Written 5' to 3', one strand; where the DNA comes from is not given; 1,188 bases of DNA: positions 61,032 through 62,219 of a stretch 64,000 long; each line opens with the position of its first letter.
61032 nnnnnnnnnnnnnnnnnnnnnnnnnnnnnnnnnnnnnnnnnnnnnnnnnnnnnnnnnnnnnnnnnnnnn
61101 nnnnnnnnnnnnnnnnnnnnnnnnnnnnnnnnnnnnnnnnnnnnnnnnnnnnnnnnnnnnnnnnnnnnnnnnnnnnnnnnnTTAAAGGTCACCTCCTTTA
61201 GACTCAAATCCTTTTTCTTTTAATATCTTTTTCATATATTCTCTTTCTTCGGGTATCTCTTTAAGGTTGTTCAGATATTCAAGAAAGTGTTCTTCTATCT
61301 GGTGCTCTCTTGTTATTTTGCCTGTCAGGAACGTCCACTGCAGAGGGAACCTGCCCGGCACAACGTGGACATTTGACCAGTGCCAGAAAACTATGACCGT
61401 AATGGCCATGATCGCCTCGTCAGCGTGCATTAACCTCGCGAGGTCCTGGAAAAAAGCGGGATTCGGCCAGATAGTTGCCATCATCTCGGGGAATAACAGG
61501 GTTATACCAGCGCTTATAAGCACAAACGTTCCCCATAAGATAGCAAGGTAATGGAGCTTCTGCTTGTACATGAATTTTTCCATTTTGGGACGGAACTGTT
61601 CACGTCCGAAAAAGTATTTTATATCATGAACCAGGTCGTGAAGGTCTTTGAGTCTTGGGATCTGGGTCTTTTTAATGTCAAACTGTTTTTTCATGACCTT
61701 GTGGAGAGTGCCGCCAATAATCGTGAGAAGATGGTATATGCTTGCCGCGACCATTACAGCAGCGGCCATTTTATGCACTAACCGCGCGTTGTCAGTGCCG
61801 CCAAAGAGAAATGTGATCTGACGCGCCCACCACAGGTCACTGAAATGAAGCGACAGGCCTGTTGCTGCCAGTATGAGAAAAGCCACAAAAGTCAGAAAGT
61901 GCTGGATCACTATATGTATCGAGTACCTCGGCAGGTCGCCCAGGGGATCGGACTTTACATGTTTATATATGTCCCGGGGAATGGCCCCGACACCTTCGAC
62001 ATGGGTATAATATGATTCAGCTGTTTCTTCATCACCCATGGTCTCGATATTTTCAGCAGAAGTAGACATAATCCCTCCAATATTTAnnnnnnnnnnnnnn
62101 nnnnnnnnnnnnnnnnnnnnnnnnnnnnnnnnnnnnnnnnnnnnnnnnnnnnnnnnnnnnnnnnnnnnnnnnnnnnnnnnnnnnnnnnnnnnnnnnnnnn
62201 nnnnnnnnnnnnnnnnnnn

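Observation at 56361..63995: Seven-gene operon of multiheme cytochromes, a cytochrome b and an NHL beta-propeller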

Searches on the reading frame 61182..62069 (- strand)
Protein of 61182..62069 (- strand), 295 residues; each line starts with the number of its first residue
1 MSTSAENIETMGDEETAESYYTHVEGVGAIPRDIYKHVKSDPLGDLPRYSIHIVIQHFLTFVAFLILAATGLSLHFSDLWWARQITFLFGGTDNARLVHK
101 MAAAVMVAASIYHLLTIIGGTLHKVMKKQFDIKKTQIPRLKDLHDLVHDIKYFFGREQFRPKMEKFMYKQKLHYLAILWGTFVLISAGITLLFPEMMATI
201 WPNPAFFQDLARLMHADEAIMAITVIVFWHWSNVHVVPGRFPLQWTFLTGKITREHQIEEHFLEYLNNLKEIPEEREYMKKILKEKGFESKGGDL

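Call 4: search_protein_families(library=pfam, proteins=[window:61182-62069:-], max_evalue=0.01)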
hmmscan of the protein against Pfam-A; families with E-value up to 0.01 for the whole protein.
window:61182-62069:- (295 aa): 2 families
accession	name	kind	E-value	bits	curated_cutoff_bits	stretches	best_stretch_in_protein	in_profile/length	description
PF01292.26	Ni_hydr_CYTB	-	2.6e-07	31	30.1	1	48-230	1-158/179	Prokaryotic cytochrome b561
PF14358.11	DUF4405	-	4e-05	24.5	26.7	1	57-116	3-64/66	Domain of unknown function (DUF4405)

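Call 5: search_protein_families(library=ncbifam, proteins=[window:61182-62069:-], max_evalue=0.01)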
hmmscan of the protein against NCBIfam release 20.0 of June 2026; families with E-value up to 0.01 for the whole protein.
window:61182-62069:- (295 aa): 3 families
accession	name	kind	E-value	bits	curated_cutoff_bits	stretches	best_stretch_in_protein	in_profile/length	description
TIGR01583.1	formate-DH-gamm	equivalog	1.7e-09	38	115.85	1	48-263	4-196/204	formate dehydrogenase subunit gamma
NF007558.0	PRK10179.1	equivalog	7.2e-06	25.8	339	1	56-268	17-203/217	formate dehydrogenase-N subunit gamma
NF007924.0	PRK10639.1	equivalog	3.6e-05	23.6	341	1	47-235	8-173/211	formate dehydrogenase cytochrome b556 subunit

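Call 8: find_encoding_contigs(protein=window:61182-62069:-, flank=10000, max_places=6)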
Protein window:61182-62069:- (295 aa): 17 contigs read that carry it; 6 places shown.
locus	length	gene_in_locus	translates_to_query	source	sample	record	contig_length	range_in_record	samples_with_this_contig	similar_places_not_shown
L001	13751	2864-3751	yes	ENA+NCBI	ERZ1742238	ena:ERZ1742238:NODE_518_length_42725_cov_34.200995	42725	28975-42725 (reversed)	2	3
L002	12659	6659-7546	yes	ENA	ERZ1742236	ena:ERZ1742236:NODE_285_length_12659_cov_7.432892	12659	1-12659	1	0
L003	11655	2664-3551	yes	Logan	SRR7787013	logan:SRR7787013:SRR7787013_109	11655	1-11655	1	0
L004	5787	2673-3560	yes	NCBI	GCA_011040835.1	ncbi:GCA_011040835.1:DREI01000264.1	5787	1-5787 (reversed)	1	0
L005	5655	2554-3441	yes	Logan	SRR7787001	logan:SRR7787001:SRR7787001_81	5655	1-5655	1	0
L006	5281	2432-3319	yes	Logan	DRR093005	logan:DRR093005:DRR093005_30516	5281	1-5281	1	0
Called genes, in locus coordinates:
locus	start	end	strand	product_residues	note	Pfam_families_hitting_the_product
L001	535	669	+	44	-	-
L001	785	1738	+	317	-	PF22113:Mtrc-MtrF_II-IV_dom (faint), PF14522:Cytochrome_C7 (faint), PF14537:Cytochrom_c3_2 (faint), PF09699:Paired_CXXCH_1 (faint)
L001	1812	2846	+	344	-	PF14522:Cytochrome_C7 (faint), PF22113:Mtrc-MtrF_II-IV_dom (faint)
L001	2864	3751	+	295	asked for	PF01292:Ni_hydr_CYTB (weak)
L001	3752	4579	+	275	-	PF14522:Cytochrome_C7 (faint)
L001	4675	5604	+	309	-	PF25021:TEN_NHL (faint), PF17170:DUF5128 (faint), PF01436:NHL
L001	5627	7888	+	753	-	PF14522:Cytochrome_C7 (faint), PF14537:Cytochrom_c3_2 (faint), PF22678:Cytochrom_c_NrfB-like (faint), PF09699:Paired_CXXCH_1 (weak), PF22113:Mtrc-MtrF_II-IV_dom (weak)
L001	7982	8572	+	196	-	PF14522:Cytochrome_C7 (faint), PF22113:Mtrc-MtrF_II-IV_dom (weak), PF09699:Paired_CXXCH_1 (faint), PF14537:Cytochrom_c3_2 (faint), PF13435:Cytochrome_C554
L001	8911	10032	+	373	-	PF00724:Oxidored_FMN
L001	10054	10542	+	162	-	-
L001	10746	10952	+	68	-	-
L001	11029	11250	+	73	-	PF15919:HicB_lk_antitox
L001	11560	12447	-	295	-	PF12849:PBP_like_2, PF01547:SBP_bac_1 (faint), PF13531:SBP_bac_11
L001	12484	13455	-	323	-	PF01925:TauE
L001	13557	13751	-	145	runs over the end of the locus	-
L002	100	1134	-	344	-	PF03739:LptF_LptG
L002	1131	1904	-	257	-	PF00398:RrnaAD (weak), PF13649:Methyltransf_25 (weak)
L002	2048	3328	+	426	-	PF02403:Seryl_tRNA_N, PF00587:tRNA-synt_2b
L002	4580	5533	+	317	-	PF22113:Mtrc-MtrF_II-IV_dom (faint), PF14522:Cytochrome_C7 (faint), PF14537:Cytochrom_c3_2 (faint), PF09699:Paired_CXXCH_1 (faint)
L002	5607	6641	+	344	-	PF14522:Cytochrome_C7 (faint), PF22113:Mtrc-MtrF_II-IV_dom (faint)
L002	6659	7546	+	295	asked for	PF01292:Ni_hydr_CYTB (weak)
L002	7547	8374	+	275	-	PF14522:Cytochrome_C7 (faint)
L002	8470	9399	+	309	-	PF25021:TEN_NHL (faint), PF17170:DUF5128 (faint), PF01436:NHL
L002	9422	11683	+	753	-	PF14522:Cytochrome_C7 (faint), PF14537:Cytochrom_c3_2 (faint), PF22678:Cytochrom_c_NrfB-like (faint), PF09699:Paired_CXXCH_1 (weak), PF22113:Mtrc-MtrF_II-IV_dom (weak)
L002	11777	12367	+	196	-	PF14522:Cytochrome_C7 (faint), PF22113:Mtrc-MtrF_II-IV_dom (weak), PF09699:Paired_CXXCH_1 (faint), PF14537:Cytochrom_c3_2 (faint), PF13435:Cytochrome_C554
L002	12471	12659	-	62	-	?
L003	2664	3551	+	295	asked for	PF01292:Ni_hydr_CYTB (weak)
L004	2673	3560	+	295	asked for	PF01292:Ni_hydr_CYTB (weak)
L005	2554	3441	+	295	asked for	PF01292:Ni_hydr_CYTB (weak)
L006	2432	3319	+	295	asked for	PF01292:Ni_hydr_CYTB (weak)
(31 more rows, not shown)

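Call 9: find_homologous_proteins(query=window:61182-62069:-)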
Query window:61182-62069:- (295 aa): 1223 proteins with E <= 0.001 among 2031 candidates; the best 120 are listed.
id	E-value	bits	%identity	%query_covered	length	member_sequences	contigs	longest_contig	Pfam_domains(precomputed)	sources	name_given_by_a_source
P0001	6.4e-173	592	85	100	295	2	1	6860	PF01292.27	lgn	-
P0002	1.1e-160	552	82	96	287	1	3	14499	PF01292.27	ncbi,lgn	-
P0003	7.3e-160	549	81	96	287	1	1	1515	PF01292.27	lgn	-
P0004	9.0e-160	549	80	96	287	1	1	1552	PF01292.27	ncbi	-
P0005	1.5e-159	548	78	100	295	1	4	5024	PF14358.12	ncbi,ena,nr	ncbi:MAG: DUF4405 domain-containing protein [Thermodesulfovibrionia bacterium]|nr:DUF4405 domain-con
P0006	2.1e-159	548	79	100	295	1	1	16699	PF01292.27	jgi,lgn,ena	-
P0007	2.7e-159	547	78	100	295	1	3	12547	PF01292.27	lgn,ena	-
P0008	2.9e-159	547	78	100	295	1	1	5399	PF14358.12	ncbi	-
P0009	4.2e-159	547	79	99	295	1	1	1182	-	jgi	-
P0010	4.7e-159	547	78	100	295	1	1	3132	PF01292.27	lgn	-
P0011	8.0e-159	546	78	100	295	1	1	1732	PF01292.27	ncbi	-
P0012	1.4e-158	545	78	100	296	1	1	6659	-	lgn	-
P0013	2.1e-158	544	79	99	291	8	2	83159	PF14358.12,PF01292.27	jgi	jgi:formate dehydrogenase subunit gamma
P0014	2.2e-158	544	78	100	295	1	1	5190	PF14358.12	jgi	jgi:cytochrome b subunit of formate dehydrogenase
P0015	8.7e-158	542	77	100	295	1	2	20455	-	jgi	jgi:cytochrome b subunit of formate dehydrogenase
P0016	3.4e-157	540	79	99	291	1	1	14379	PF01292.27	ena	-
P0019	1.7e-156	538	78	99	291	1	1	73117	PF14358.12,PF01292.27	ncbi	-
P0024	8.2e-156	536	77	99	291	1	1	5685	PF14358.12,PF01292.27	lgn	-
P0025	1.1e-155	536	78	100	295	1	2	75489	PF01292.27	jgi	jgi:cytochrome b subunit of formate dehydrogenase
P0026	1.4e-155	535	79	96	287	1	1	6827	PF01292.27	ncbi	-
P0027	4.8e-155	533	77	99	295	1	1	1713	PF01292.27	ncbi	-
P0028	5.6e-155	533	77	99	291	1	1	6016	PF01292.27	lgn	-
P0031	1.7e-154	532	77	99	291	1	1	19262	PF14358.12,PF01292.27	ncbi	-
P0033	2.9e-154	531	77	99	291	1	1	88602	PF01292.27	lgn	-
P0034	3.1e-154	531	77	100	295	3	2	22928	PF01292.27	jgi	jgi:cytochrome b subunit of formate dehydrogenase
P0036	3.8e-154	530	75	99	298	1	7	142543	PF01292.27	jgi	jgi:cytochrome b subunit of formate dehydrogenase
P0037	7.9e-154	529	76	99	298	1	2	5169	PF01292.27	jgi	jgi:cytochrome b subunit of formate dehydrogenase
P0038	8.5e-154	529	75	100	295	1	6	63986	PF01292.27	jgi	jgi:cytochrome b subunit of formate dehydrogenase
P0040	1.2e-153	529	78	99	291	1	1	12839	PF01292.27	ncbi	-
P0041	1.3e-153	529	74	99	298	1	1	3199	PF01292.27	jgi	jgi:cytochrome b subunit of formate dehydrogenase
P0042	1.3e-153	529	77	98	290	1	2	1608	PF01292.27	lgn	-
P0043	1.5e-153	529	75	99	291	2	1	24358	PF01292.27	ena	-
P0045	3.3e-153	527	75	98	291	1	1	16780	PF01292.27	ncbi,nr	ncbi:MAG: hypothetical protein HZA14_06410 [Nitrospirae bacterium]|nr:hypothetical protein [Nitrospi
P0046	3.5e-153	527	75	99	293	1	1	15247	PF01292.27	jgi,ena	-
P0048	8.4e-153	526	74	98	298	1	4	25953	PF01292.27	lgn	-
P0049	8.9e-153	526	76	100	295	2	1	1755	PF01292.27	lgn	-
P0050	1.0e-152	526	76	99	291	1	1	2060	PF14358.12,PF01292.27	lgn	-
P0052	1.3e-152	525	76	99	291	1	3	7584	PF01292.27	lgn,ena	-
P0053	1.9e-152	525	76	99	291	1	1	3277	PF01292.27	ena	-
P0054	4.0e-152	524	74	100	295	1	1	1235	PF01292.27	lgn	-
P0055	6.9e-152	523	76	99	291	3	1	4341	PF01292.27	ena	-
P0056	7.5e-152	523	75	99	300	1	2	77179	PF01292.27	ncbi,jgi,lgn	jgi:cytochrome b subunit of formate dehydrogenase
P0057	1.0e-151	522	77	98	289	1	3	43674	PF01292.27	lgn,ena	-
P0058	1.4e-151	522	78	97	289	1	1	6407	PF01292.27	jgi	jgi:cytochrome b subunit of formate dehydrogenase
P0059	1.5e-151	522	76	98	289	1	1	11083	PF01292.27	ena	-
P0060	1.8e-151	522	75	100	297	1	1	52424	PF01292.27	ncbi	-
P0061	2.3e-151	521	76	98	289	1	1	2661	PF01292.27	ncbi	-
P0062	3.1e-151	521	76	98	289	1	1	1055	PF01292.27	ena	-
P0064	3.6e-151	521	76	99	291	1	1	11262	PF01292.27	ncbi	-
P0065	4.1e-151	520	75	99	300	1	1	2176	PF01292.27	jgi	jgi:formate dehydrogenase subunit gamma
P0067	7.6e-151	520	76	99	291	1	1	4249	PF01292.27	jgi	jgi:cytochrome b subunit of formate dehydrogenase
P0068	9.8e-151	519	75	99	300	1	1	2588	PF01292.27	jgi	-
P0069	1.0e-150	519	76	98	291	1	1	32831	PF01292.27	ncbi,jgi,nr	ncbi:MAG: DUF4405 domain-containing protein [Nitrospiraceae bacterium]|nr:MAG: DUF4405 domain-contai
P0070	1.1e-150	519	75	98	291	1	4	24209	PF01292.27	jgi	jgi:thiosulfate reductase cytochrome b subunit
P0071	1.2e-150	519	75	99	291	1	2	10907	PF01292.27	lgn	-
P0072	1.4e-150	519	75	99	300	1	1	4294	PF01292.27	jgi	-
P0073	1.7e-150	518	75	98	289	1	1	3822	PF01292.27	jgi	-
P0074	1.7e-150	518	76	98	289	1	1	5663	PF01292.27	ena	-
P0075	1.8e-150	518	75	99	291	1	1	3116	PF01292.27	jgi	jgi:cytochrome b subunit of formate dehydrogenase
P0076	2.8e-150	518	75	99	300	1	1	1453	PF01292.27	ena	-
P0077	2.9e-150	518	74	99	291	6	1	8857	PF01292.27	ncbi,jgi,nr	ncbi:MAG: DUF4405 domain-containing protein [Deferribacteres bacterium]|nr:DUF4405 domain-containing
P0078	3.1e-150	518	75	98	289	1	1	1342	PF01292.27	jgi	jgi:formate dehydrogenase subunit gamma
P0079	3.2e-150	518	75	98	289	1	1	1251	PF01292.27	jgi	jgi:formate dehydrogenase subunit gamma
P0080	4.2e-150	517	74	99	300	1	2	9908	PF01292.27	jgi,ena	-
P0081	4.7e-150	517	77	98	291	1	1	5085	PF01292.27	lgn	-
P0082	5.4e-150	517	74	98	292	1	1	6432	PF01292.27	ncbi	-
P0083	8.4e-150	516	74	100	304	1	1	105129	PF01292.27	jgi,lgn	jgi:cytochrome b subunit of formate dehydrogenase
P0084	9.4e-150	516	74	100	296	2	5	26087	PF01292.27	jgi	jgi:cytochrome b subunit of formate dehydrogenase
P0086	1.7e-149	515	76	98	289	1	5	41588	PF01292.27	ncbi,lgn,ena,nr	ncbi:MAG TPA: DUF4405 domain-containing protein [Nitrospirae bacterium]|nr:formate dehydrogenase-N s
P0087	1.8e-149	515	74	99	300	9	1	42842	PF01292.27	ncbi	-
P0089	2.8e-149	514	74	98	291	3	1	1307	PF01292.27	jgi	-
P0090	3.1e-149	514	75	98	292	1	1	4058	PF01292.27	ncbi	-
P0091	3.2e-149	514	76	98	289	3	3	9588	PF01292.27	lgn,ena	-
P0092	3.9e-149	514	76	98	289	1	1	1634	PF01292.27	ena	-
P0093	4.4e-149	514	74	99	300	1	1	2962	PF01292.27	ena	-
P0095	7.2e-149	513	74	98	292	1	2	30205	PF01292.27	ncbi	-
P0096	8.4e-149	513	75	98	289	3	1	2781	PF01292.27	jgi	-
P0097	1.2e-148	512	74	99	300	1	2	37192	PF01292.27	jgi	jgi:thiosulfate reductase cytochrome b subunit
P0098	1.5e-148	512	73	99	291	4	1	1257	PF14358.12,PF01292.27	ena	-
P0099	1.7e-148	512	74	99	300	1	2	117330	PF01292.27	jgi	jgi:thiosulfate reductase cytochrome b subunit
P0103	3.4e-148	511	74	99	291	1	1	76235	PF01292.27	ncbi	-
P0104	4.4e-148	511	75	99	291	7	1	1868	PF01292.27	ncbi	-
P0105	4.7e-148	510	73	99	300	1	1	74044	PF01292.27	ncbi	-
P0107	4.8e-148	510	72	99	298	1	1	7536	PF01292.27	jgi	-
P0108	5.9e-148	510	72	99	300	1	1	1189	PF01292.27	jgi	-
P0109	6.3e-148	510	75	98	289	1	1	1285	PF01292.27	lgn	-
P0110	1.0e-147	509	74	98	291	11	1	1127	PF01292.27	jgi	jgi:cytochrome b subunit of formate dehydrogenase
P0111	1.9e-147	508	72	98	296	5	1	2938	PF01292.27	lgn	-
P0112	1.9e-147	508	72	99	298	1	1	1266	PF01292.27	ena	-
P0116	4.3e-147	507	75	97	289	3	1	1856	PF01292.27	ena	-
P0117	4.8e-147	507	74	98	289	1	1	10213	PF01292.27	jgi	jgi:cytochrome b subunit of formate dehydrogenase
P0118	5.6e-147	507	74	100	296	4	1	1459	PF01292.27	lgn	-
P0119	6.7e-147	507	73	97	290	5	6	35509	PF01292.27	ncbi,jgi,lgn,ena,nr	ncbi:MAG: hypothetical protein AMK70_04030 [Nitrospira bacterium SG8_35_1]|nr:MAG: hypothetical prot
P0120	1.1e-146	506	73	99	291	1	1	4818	PF01292.27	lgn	-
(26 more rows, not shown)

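Call 20: search_solved_structures(query=window:61182-62069:-, max_evalue=1)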
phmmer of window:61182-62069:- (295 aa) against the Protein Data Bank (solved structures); distinct sequences matched with E-value up to 1: 1.
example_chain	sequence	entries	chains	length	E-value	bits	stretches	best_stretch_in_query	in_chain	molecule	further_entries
1kqf_C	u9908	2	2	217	0.05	16.2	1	57-255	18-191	FORMATE DEHYDROGENASE, NITRATE-INDUCIBLE, CYTOCHROME B556(FDN) SUBUNIT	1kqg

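Call 30: search_protein_representatives(protein=window:61182-62069:-)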
Query: 295 residues. Proteins with E-value up to 0.001 (for the whole library): 1555; up to 1e-10: 919; up to 1e-30: 64. The best 150 are listed.
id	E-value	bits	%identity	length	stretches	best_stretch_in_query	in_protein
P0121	1.4e-122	425.1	69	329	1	15-288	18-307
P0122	1.2e-81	290.8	72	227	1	106-288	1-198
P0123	9.8e-75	268.1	49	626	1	27-272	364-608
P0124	2.8e-72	260.0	49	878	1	24-271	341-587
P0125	1.3e-50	188.9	60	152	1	27-167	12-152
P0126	5.9e-44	167.0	38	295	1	37-280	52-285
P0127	1.8e-41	158.9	48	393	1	33-192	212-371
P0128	5.4e-40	154.0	50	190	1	31-179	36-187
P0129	1.5e-39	152.6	35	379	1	44-268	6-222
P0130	3.6e-39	151.3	69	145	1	190-289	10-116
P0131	5.0e-39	150.8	53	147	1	14-136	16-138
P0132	6.8e-39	150.4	34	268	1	47-279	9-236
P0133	9.7e-39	149.9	38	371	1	47-266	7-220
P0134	1.3e-38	149.5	39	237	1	54-271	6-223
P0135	1.6e-38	149.2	38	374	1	45-276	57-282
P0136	2.1e-38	148.8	36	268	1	41-266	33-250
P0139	5.4e-38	147.5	36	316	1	48-266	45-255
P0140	9.9e-38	146.6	39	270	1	55-276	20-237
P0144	7.3e-37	143.8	36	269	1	44-265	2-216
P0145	7.3e-37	143.8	35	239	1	46-266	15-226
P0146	9.2e-37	143.4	36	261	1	46-289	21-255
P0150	2.8e-36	141.8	35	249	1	47-265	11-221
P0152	6.7e-36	140.6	34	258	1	44-276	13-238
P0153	1.5e-35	139.4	36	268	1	47-264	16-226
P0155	5.7e-35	137.5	34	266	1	37-268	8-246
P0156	5.9e-35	137.5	37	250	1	45-267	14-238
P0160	8.6e-34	133.7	35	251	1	46-268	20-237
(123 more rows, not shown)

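Call 31: list_cluster_members(proteins=[P0123, P0124, P0126, P0129, P0132, P0133, P0134, P0135, P0136, P0139])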
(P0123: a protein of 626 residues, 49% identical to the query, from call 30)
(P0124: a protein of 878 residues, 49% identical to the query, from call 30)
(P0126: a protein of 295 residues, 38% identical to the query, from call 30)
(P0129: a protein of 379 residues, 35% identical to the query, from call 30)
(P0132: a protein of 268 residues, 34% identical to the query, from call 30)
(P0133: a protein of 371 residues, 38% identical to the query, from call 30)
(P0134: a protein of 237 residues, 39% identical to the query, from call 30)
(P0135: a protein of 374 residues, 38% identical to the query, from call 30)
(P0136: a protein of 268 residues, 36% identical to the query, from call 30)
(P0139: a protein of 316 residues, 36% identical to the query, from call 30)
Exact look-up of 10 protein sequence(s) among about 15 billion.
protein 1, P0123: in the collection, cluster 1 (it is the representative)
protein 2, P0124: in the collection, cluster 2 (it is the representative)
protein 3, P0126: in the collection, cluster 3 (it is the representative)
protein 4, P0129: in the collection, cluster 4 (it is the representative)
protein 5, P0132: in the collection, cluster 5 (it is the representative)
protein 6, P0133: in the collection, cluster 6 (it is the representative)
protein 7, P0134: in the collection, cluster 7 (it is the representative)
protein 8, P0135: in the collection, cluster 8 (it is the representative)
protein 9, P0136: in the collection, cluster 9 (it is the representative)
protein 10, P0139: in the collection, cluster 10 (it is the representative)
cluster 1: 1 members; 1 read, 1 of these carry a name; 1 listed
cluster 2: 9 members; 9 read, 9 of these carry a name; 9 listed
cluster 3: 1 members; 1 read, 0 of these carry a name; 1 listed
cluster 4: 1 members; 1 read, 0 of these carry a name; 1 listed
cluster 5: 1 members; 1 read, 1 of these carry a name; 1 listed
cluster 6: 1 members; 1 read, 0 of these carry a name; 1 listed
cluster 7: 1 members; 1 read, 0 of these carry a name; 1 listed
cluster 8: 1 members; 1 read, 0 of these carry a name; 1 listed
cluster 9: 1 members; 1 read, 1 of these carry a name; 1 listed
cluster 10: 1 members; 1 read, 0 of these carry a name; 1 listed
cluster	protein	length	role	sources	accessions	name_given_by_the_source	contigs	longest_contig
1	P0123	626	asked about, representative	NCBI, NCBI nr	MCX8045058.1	MAG: hypothetical protein N3B18_13140 [Desulfobacterota bacterium] | hypothetical protein [Thermodesulfobacteriota bacterium]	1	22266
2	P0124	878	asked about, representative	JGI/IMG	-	cytochrome b subunit of formate dehydrogenase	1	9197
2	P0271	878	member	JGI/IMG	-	cytochrome b subunit of formate dehydrogenase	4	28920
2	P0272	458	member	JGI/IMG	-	cytochrome b subunit of formate dehydrogenase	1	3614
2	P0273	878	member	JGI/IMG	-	cytochrome b subunit of formate dehydrogenase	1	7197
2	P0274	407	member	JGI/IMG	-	cytochrome b subunit of formate dehydrogenase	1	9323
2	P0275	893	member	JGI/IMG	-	cytochrome b subunit of formate dehydrogenase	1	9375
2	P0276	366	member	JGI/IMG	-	hypothetical protein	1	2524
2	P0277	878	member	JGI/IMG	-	cytochrome b subunit of formate dehydrogenase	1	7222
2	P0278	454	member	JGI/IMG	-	thiosulfate reductase cytochrome b subunit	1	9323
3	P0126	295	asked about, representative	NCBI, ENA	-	-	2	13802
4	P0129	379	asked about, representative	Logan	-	-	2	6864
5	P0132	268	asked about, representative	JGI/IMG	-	formate dehydrogenase subunit gamma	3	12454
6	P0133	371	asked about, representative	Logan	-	-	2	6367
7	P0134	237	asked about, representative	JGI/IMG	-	-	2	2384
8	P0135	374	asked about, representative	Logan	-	-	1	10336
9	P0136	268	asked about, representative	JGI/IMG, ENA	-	cytochrome b subunit of formate dehydrogenase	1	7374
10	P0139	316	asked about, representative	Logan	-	-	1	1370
